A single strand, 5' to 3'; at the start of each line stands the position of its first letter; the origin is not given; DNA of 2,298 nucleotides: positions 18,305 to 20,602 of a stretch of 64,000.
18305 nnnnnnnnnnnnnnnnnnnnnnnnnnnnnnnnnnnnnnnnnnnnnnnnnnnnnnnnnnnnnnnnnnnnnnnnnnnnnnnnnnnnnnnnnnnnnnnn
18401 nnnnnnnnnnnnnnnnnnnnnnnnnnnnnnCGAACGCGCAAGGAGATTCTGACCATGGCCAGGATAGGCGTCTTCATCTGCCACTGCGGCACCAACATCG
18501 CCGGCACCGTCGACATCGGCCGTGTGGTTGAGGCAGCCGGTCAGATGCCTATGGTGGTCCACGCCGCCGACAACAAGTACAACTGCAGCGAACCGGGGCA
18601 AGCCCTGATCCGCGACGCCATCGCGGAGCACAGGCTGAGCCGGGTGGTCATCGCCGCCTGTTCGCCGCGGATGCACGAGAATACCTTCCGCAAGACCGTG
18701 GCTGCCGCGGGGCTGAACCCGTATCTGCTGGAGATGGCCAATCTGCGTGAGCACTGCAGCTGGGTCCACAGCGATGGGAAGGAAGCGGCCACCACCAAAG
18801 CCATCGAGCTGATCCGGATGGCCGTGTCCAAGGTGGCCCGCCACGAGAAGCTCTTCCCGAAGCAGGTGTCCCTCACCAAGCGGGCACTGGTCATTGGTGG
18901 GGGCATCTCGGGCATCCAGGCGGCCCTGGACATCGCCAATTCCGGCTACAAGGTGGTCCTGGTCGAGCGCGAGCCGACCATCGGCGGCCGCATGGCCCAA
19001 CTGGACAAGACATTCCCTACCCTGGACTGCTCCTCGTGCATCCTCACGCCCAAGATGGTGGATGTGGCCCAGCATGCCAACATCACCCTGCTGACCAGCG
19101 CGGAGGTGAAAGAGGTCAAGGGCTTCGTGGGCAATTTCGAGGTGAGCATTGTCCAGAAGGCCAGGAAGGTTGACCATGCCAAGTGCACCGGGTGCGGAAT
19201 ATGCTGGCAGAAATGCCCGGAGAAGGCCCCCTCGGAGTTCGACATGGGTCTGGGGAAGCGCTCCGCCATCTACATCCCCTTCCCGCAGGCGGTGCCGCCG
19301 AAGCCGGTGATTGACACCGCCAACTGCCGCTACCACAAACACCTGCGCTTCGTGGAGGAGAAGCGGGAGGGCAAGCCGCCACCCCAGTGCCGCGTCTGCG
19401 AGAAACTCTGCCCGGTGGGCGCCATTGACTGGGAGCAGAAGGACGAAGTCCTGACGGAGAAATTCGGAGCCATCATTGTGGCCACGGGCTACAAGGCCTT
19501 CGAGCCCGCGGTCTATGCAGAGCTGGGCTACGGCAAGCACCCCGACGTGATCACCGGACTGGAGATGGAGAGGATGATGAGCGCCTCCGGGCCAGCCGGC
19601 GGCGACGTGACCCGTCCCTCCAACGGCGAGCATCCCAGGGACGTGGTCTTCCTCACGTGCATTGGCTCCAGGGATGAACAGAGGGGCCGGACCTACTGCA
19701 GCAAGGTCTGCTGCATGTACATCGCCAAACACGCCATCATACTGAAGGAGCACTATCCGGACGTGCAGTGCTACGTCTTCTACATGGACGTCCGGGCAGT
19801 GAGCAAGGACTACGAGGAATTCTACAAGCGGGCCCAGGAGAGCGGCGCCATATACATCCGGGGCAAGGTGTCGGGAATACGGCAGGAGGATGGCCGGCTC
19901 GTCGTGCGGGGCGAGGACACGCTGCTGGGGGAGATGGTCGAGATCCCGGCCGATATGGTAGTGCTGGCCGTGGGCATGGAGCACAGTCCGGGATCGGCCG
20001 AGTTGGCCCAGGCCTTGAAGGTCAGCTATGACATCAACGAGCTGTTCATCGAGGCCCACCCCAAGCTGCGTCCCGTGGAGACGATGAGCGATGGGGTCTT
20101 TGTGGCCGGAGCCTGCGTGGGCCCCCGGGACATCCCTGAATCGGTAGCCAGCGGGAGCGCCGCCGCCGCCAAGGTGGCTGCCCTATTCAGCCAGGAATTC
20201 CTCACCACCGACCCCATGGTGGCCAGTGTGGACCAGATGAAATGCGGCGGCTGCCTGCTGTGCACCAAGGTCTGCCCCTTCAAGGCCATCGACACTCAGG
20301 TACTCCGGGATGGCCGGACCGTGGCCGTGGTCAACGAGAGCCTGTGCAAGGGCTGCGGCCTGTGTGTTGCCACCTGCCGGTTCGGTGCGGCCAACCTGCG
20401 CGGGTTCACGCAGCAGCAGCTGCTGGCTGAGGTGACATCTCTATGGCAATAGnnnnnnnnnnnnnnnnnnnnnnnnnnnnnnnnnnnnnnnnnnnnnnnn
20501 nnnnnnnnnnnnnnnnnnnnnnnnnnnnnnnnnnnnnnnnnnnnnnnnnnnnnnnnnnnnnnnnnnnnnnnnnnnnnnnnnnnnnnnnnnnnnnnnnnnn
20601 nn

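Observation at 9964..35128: About 25-kb redox island: three distinct cytoplasmic H2/bifurcation modules interleaved with three two-component systems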

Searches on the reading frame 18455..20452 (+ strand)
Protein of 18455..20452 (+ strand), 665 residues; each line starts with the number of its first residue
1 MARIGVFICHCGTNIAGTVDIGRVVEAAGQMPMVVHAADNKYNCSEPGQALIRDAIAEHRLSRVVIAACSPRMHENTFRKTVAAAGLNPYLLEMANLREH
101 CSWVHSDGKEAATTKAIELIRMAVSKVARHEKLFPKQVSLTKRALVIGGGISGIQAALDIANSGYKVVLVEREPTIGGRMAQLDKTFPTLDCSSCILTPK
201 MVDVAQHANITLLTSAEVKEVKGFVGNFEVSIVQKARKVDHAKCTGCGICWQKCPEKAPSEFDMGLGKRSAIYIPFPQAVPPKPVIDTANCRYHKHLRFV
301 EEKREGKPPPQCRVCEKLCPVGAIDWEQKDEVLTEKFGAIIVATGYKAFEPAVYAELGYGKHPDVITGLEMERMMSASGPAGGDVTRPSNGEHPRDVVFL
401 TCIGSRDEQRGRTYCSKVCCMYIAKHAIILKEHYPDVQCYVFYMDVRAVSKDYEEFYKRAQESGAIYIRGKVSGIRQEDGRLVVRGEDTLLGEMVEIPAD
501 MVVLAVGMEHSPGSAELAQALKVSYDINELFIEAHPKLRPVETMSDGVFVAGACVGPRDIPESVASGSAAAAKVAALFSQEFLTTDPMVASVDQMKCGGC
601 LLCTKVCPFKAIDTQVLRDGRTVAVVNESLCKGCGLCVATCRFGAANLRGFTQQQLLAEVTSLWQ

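Call 4: search_protein_families(library=pfam, proteins=[window:18455-20452:+])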
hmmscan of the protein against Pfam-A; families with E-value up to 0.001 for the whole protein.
window:18455-20452:+ (665 aa): 21 families
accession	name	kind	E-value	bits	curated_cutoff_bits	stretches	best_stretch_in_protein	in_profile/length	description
PF00037.32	Fer4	-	3.3e-20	71.4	21.1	3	238-259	2-23/24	4Fe-4S binding domain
PF07992.20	Pyr_redox_2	-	2e-14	54.2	26.1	3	125-180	128-180/291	Pyridine nucleotide-disulphide oxidoreductase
PF12838.12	Fer4_7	-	1.4e-13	51.5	27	1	596-645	1-52/52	4Fe-4S dicluster domain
PF12837.12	Fer4_6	-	1.1e-10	41.4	25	2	623-645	1-23/24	4Fe-4S binding domain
PF13237.11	Fer4_10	-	1.1e-09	38.4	25.5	1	592-641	4-52/53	4Fe-4S dicluster domain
PF01266.30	DAO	-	1.8e-09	38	27.9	1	144-177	2-35/353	FAD dependent oxidoreductase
PF12831.13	FAD_oxidored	-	1.2e-08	35.2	27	1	145-181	3-39/416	FAD dependent oxidoreductase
PF14697.11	Fer4_21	-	5.3e-08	33.3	35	1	590-641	1-51/59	4Fe-4S dicluster domain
PF13187.11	Fer4_9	-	9.4e-08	32.4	27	1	596-643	1-49/52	4Fe-4S dicluster domain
PF13450.12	NAD_binding_8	-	1.9e-07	31.7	21.9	1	146-184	1-39/68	NAD(P)-binding Rossmann-like domain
PF01134.28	GIDA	-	5e-07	29.5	22.1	1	145-194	3-42/391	Glucose inhibited division protein A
PF13484.11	Fer4_16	-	8.6e-07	30.1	30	0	243-257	1-15/66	4Fe-4S double cluster binding domain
PF25160.1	LdpA_Fe-S-bd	-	1.8e-06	28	27.6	1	603-644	9-41/49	LdpA Fe-S cluster-binding domain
PF00070.33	Pyr_redox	-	5.9e-06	27.1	22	1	143-189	1-44/82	Pyridine nucleotide-disulphide oxidoreductase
PF13534.11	Fer4_17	-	1.3e-05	26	22.2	0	240-257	42-59/61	4Fe-4S dicluster domain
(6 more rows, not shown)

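Call 17: find_related_loci(query=window:18455-20452:+, collection=genome_contigs, flank=10000)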
Query window:18455-20452:+ (665 aa) in genome_contigs; peptide patterns used: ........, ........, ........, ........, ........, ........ (x = any residue, [..] = any of these).
599 stretches matched a pattern (row limit reached: there are more); 519 encode a relative of the query (tblastn E <= 1e-3); the best 80 are kept; 80 distinct loci.
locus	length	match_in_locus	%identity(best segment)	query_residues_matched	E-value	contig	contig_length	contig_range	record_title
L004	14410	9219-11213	90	1-665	0e+0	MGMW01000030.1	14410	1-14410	MAG: Chloroflexi bacterium RBG_13_53_26 RBG_13_scaffold_14329, whole genome shotgun sequence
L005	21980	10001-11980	83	1-660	0e+0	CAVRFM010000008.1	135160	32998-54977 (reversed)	MAG: uncultured Chloroflexia bacterium isolate MFD04492.bin.1.138 genome assembly, contig: contig_31599, whole genome sh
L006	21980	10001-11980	82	1-660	0e+0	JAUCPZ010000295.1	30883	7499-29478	MAG: Dehalococcoidia bacterium isolate Bin_016 k127_833115, whole genome shotgun sequence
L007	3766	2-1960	81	8-660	0e+0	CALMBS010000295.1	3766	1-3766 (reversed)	MAG TPA_asm: uncultured Chloroflexi bacterium isolate SRR8859388_bin.22_CONCOCT_v1.1_MAG genome assembly, contig: ERZ164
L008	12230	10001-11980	82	1-660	0e+0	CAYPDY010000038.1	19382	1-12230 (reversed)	MAG TPA_asm: uncultured Dehalococcoidia bacterium isolate SRP192927_co7_33 genome assembly, contig: NODE_5042_length_193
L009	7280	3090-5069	81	1-660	0e+0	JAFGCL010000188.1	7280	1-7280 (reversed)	MAG: Dehalococcoidia bacterium isolate Zod_Metabat.1111 k87_11475184, whole genome shotgun sequence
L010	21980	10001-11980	81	1-660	0e+0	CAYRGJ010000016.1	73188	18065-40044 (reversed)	MAG TPA_asm: uncultured Dehalococcoidia bacterium isolate SRP192927_co6_610 genome assembly, contig: NODE_379_length_731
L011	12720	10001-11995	72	1-664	0e+0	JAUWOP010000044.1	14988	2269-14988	MAG: Chloroflexota bacterium isolate CSMAG_2453 CSMAG_2453_k141_824419_length_14988_cov_15.8889, whole genome shotgun se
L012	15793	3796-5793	71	1-665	0e+0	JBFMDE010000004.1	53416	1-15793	MAG: Chloroflexota bacterium isolate MAG211 MAG211_4, whole genome shotgun sequence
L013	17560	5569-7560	72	1-663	0e+0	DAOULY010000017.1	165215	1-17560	MAG TPA_asm: Dehalococcoidia bacterium isolate W31_65 k127_505520, whole genome shotgun sequence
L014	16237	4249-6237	72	1-665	0e+0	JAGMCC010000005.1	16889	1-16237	MAG: Dehalococcoidia bacterium isolate RS_16_40 ZL425.bin.40.fa_5, whole genome shotgun sequence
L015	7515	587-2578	72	1-663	0e+0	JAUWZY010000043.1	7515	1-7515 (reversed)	MAG: Chloroflexota bacterium isolate CSMAG_2748 CSMAG_2748_k141_941952_length_7515_cov_8.0000, whole genome shotgun sequ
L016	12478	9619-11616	71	1-665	0e+0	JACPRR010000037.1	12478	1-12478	MAG: Chloroflexi bacterium isolate NC_groundwater_684_Ag_B-0.1um_61_24 B2_S2_coassemblyk141_503129, whole genome shotgun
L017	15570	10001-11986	70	1-663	0e+0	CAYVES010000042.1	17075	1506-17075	MAG TPA_asm: uncultured Dehalococcoidia bacterium isolate SRP214966_co5_396 genome assembly, contig: NODE_2814_length_17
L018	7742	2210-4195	71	1-663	0e+0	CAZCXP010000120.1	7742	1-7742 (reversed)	MAG TPA_asm: uncultured Dehalococcoidia bacterium isolate binchicken_co89_461 genome assembly, contig: NODE_19781_length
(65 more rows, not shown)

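Call 30: search_protein_families(library=ncbifam, proteins=[window:18455-20452:+], max_evalue=0.001)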
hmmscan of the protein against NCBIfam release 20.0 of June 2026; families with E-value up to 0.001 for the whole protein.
window:18455-20452:+ (665 aa): 99 families (the best 25 are shown)
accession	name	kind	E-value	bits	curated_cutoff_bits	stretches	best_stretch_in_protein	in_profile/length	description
NF040770.1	hetero_SS_HdrA2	exception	8.2e-256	850.9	1100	1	3-662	1-639/777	CoB-CoM heterodisulfide reductase HdrA2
NF041891.1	hdrA_Methbact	equivalog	5.2e-178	593.7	1300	1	3-662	2-634/762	ferredoxin:CoB-CoM heterodisulfide reductase subunit HdrA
NF041778.1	hetero_SS_HdrA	equivalog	3.6e-174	580.7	1400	1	3-663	7-650/771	ferredoxin:CoB-CoM heterodisulfide reductase subunit HdrA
NF009410.0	PRK12771.1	subfamily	1.2e-16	60.5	516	2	121-180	117-177/566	NAD(P)-binding protein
TIGR02179.1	PorD_KorD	subfamily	3.7e-12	46.2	60.05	2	592-646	22-72/78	2-oxoacid:acceptor oxidoreductase, delta subunit, pyruvate/2-ketoisovalerate family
TIGR02700.1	flavo_MJ0208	hypoth_equivalog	2.2e-11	43.5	251.35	1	588-645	141-193/234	dihydromethanopterin reductase (acceptor)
NF007202.0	PRK09623.1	equivalog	6.4e-11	42.5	166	1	588-645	44-97/105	3-methyl-2-oxobutanoate dehydrogenase subunit delta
NF038196.1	ferrodoxin_EFR1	subfamily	8.9e-11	42.3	75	1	590-648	180-231/242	EFR1 family ferrodoxin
TIGR01944.1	rnfB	subfamily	1.6e-10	40.9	68.7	1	584-649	102-163/190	RnfABCDGE type electron transport complex subunit B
NF042909.1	FMH_DH_FwdF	exception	1.7e-10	40.5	375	1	593-649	13-75/336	tungsten-dependent formylmethanofuran dehydrogenase subunit FwdF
NF005415.0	PRK06991.1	equivalog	1.7e-09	37.8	281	1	587-652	77-138/284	electron transport complex subunit RsxB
TIGR03997.1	mycofact_OYE_2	equivalog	2.3e-09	36.2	793.15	1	138-185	376-423/645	mycofactocin system FadH/OYE family oxidoreductase 2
NF040864.1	HgcB_ferredoxin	equivalog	3.6e-09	36.3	99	1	591-647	10-62/93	mercury methylation ferredoxin HgcB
TIGR03467.1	HpnE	equivalog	4.3e-09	36.2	283.05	1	145-184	2-41/430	hydroxysqualene dehydroxylase HpnE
NF010590.0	PRK13984.1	equivalog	4.9e-09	34.9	946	0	126-180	270-327/611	putative oxidoreductase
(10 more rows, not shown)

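Call 75: search_protein_families(library=pfam, proteins=[L004:123-2378:+, L004:2387-3094:+, L004:3113-4345:+, L004:4345-5592:+, L004:5874-7913:+], max_evalue=0.00001)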
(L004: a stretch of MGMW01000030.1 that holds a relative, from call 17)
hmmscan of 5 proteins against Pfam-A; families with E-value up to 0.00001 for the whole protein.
L004:123-2378:+ (751 aa): 3 families
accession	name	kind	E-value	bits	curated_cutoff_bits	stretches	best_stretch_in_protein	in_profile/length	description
PF00384.28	Molybdopterin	-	2.5e-30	106.1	24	1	126-533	4-351/353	Molybdopterin oxidoreductase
PF01568.27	Molydop_binding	-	1.5e-15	57.6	26.8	1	658-741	30-106/110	Molydopterin dinucleotide binding domain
PF04879.21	Molybdop_Fe4S4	-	8.1e-10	39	22.7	1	67-119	3-55/55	Molybdopterin oxidoreductase Fe4S4 domain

L004:2387-3094:+ (235 aa): 8 families
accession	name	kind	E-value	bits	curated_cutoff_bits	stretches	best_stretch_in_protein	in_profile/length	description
PF13247.11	Fer4_11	-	3.4e-15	56.5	26.2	1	60-118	2-62/100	4Fe-4S dicluster domain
PF12838.12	Fer4_7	-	1.1e-14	55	27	1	99-195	1-52/52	4Fe-4S dicluster domain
PF13237.11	Fer4_10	-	2.8e-11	43.6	25.5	0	94-192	3-53/53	4Fe-4S dicluster domain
PF12797.12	Fer4_2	-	8.7e-11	41.5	24.5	1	4-24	1-21/22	4Fe-4S binding domain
PF00037.32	Fer4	-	3.2e-09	36.7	21.1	0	96-113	4-21/24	4Fe-4S binding domain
PF13187.11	Fer4_9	-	1e-08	35.5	27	0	68-113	2-50/52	4Fe-4S dicluster domain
PF13183.11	Fer4_8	-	3.1e-08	34.5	27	0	10-83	2-67/68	4Fe-4S dicluster domain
PF13534.11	Fer4_17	-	4.6e-06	27.5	22.2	0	99-116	1-18/61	4Fe-4S dicluster domain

L004:3113-4345:+ (410 aa): 1 family
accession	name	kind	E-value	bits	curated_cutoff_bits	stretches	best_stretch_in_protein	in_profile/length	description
PF03916.19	NrfD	-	8e-42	144.4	25.8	1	47-329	6-309/313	Polysulphide reductase, NrfD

L004:4345-5592:+ (415 aa): 11 families
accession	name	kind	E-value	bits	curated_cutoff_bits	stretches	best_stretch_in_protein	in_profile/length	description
PF00037.32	Fer4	-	7.4e-18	64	21.1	2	285-306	3-24/24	4Fe-4S binding domain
PF12797.12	Fer4_2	-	2.2e-15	55.9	24.5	0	318-335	5-22/22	4Fe-4S binding domain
PF14697.11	Fer4_21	-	2.1e-13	50.6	35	1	285-339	3-58/59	4Fe-4S dicluster domain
PF12838.12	Fer4_7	-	5.5e-13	49.6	27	1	289-335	1-50/52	4Fe-4S dicluster domain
PF12837.12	Fer4_6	-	4.4e-12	45.8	25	0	286-305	5-24/24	4Fe-4S binding domain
PF02662.21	FlpD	-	7.2e-12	45.8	22.3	1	120-216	1-99/123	Methyl-viologen-reducing hydrogenase, delta subunit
PF13484.11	Fer4_16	-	8e-11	43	30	0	76-99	2-25/66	4Fe-4S double cluster binding domain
PF13187.11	Fer4_9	-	3.3e-10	40.3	27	0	289-335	1-49/52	4Fe-4S dicluster domain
PF13237.11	Fer4_10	-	6.8e-10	39.2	25.5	1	284-334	3-53/53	4Fe-4S dicluster domain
PF12800.12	Fer4_4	-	3.8e-08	33.4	24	0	75-89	3-17/17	4Fe-4S binding domain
PF25160.1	LdpA_Fe-S-bd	-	4.2e-07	30.1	27.6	0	287-307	25-45/49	LdpA Fe-S cluster-binding domain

L004:5874-7913:+ (679 aa): 5 families
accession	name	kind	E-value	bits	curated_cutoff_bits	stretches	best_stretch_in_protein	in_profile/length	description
PF02754.22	CCG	-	3.5e-36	123.6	20.6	2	560-647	1-84/85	Cysteine-rich domain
PF13237.11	Fer4_10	-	1.6e-10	41.2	25.5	1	288-368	4-53/53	4Fe-4S dicluster domain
PF13183.11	Fer4_8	-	2e-09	38.3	27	1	290-369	2-66/68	4Fe-4S dicluster domain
PF13187.11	Fer4_9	-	3.9e-09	36.8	27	1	292-369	1-49/52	4Fe-4S dicluster domain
PF12797.12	Fer4_2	-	1.2e-07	31.7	24.5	1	284-305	1-22/22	4Fe-4S binding domain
